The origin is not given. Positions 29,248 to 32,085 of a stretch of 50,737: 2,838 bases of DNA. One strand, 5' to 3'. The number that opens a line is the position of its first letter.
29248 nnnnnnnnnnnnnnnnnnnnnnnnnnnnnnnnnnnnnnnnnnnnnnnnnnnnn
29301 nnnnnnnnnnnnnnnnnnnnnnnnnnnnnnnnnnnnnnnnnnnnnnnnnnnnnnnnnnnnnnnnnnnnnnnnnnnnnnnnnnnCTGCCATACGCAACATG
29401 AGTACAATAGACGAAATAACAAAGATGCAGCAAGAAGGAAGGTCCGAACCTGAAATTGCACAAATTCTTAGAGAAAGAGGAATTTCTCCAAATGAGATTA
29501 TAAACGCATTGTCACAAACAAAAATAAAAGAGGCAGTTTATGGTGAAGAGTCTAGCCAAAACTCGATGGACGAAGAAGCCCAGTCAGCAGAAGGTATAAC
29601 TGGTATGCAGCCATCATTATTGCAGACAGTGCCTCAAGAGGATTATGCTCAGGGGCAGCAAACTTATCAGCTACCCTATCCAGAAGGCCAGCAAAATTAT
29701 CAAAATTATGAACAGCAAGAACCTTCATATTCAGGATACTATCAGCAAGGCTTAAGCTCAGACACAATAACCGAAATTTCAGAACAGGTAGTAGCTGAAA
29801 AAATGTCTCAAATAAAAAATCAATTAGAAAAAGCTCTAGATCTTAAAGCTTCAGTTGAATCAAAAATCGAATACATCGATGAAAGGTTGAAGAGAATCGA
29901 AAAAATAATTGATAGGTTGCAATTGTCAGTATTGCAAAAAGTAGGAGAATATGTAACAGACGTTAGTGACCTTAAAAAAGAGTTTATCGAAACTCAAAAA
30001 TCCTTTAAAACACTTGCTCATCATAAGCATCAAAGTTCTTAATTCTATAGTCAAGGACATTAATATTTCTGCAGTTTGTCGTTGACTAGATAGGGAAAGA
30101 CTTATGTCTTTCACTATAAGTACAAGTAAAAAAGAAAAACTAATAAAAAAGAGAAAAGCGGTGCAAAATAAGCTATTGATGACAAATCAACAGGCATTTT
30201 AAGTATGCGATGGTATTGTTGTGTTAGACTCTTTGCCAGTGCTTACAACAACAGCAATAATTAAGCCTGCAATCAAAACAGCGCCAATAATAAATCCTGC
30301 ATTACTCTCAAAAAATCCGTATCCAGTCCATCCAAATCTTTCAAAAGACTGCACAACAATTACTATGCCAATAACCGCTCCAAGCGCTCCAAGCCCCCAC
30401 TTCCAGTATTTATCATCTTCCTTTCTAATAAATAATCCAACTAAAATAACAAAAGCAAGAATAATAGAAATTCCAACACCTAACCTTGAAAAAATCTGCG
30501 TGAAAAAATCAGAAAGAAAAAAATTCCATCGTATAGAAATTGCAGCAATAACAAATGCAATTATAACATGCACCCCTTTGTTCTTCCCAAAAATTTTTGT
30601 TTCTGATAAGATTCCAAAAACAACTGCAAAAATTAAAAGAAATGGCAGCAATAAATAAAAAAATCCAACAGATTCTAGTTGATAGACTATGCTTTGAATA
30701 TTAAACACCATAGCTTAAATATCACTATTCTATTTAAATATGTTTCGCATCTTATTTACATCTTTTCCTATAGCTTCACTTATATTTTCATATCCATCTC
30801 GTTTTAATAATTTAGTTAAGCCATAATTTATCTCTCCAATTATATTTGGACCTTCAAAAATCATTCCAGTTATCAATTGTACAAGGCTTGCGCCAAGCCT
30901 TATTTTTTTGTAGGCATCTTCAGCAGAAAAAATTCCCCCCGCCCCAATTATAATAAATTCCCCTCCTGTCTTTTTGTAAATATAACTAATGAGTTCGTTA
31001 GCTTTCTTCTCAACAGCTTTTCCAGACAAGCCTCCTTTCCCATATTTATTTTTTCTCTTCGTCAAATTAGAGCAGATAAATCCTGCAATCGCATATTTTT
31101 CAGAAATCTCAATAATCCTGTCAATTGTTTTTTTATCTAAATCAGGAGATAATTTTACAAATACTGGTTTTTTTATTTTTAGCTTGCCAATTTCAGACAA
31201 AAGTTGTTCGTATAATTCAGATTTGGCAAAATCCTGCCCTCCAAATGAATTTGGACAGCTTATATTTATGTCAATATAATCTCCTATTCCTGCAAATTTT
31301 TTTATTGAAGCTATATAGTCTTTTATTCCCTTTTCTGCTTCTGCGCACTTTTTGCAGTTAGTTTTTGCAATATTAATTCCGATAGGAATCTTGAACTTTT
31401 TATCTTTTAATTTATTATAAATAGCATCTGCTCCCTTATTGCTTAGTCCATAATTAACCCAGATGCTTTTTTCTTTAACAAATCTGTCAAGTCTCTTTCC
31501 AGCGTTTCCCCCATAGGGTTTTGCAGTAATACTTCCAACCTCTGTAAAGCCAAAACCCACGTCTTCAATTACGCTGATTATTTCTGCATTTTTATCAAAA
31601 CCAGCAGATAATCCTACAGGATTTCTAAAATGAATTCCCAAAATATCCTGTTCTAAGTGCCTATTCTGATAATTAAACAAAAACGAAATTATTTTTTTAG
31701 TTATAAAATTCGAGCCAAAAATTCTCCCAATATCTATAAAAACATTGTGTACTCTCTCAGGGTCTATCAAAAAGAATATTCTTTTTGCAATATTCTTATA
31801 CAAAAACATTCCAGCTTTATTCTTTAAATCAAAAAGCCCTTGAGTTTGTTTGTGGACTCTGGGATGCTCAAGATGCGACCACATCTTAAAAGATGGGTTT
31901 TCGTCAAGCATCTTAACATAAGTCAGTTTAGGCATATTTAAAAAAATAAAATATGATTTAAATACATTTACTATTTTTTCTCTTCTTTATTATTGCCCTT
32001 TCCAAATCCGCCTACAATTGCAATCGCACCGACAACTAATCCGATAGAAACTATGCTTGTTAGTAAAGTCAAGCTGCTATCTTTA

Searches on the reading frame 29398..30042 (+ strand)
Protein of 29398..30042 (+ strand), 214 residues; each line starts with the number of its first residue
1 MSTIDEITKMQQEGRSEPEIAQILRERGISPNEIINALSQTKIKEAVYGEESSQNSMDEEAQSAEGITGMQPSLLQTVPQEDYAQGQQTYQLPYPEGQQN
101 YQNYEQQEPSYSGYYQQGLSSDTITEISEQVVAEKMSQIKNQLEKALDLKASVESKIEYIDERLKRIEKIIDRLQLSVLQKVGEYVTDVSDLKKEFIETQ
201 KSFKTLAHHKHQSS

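Call 6: search_protein_families(library=ncbifam, proteins=[window:29398-30042:+], max_evalue=1)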
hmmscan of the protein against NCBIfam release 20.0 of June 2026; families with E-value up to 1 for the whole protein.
window:29398-30042:+ (214 aa): 3 families
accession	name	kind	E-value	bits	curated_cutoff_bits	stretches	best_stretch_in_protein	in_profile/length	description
NF048001.1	GTP_morpho_1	equivalog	0.016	15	50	1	154-174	23-43/70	GTA head formation protein, RCAP_rcc01685 family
TIGR01816.1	sdhA_forward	equivalog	0.15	10.2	727.35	1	120-188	432-501/584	succinate dehydrogenase flavoprotein subunit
NF053527.1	lipo_Cory_WKLS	subfamily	0.23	11.4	105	1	136-191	50-108/166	WKL family lipoprotein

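Call 7: search_protein_families(library=pfam, proteins=[window:29398-30042:+], max_evalue=0.1)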
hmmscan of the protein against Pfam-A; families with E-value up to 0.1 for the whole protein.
window:29398-30042:+ (214 aa): 3 families
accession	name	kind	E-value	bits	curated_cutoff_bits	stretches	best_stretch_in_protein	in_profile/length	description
PF20663.3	COG4_N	-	0.001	19.5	27.3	1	131-175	13-57/107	Conserved oligomeric Golgi complex subunit 4, N-terminal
PF22448.1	RepB_primase_C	-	0.069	13.5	26.1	0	20-40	10-30/54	RepB DNA-primase C-terminal helical domain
PF21982.2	RecX_HTH1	-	0.09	13.2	26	0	15-38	14-37/40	RecX, first three-helix domain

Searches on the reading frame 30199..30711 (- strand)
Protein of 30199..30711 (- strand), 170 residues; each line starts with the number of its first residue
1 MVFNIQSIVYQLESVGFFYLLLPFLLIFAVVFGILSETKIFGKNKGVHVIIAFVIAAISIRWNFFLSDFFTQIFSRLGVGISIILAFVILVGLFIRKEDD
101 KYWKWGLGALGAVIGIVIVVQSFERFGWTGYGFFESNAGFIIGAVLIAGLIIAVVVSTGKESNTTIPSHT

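Call 6: search_protein_families(library=ncbifam, proteins=[window:30199-30711:-], max_evalue=1)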
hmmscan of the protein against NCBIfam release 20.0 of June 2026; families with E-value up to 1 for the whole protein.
window:30199-30711:- (170 aa): 2 families
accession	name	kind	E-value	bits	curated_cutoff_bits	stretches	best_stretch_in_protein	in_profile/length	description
NF033634.1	SLATT_1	domain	0.008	16.1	41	1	81-126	30-77/132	SLATT domain-containing protein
NF045975.1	VirB4_plasma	equivalog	0.78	7.3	590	0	38-104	12-79/894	Mbov_0397 family ICE element conjugal transfer ATPase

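Call 7: search_protein_families(library=pfam, proteins=[window:30199-30711:-], max_evalue=0.1)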
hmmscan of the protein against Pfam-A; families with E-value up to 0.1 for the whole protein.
window:30199-30711:- (170 aa): 1 family
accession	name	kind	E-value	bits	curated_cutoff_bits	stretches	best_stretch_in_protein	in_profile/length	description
PF03547.23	Mem_trans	-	0.017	14.2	25.7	1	49-97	209-254/343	Membrane transport protein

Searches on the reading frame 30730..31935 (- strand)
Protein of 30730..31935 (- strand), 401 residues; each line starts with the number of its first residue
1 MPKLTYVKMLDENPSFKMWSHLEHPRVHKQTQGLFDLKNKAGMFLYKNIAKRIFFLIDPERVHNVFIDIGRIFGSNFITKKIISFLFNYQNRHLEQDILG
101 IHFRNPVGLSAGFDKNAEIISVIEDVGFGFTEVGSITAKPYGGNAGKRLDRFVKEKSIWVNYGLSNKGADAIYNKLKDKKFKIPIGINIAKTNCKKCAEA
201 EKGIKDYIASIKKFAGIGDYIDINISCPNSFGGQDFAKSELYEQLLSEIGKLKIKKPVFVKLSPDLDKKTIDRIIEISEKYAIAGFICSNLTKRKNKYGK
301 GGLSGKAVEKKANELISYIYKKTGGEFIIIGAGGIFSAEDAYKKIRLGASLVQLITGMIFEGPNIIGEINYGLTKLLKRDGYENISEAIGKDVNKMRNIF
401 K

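Call 7: search_protein_families(library=pfam, proteins=[window:30730-31935:-], max_evalue=0.1)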
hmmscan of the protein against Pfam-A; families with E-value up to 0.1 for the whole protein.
window:30730-31935:- (401 aa): 1 family
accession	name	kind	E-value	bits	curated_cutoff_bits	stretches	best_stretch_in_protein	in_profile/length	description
PF01180.27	DHO_dh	-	3.2e-62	210.8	27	1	94-377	2-291/291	Dihydroorotate dehydrogenase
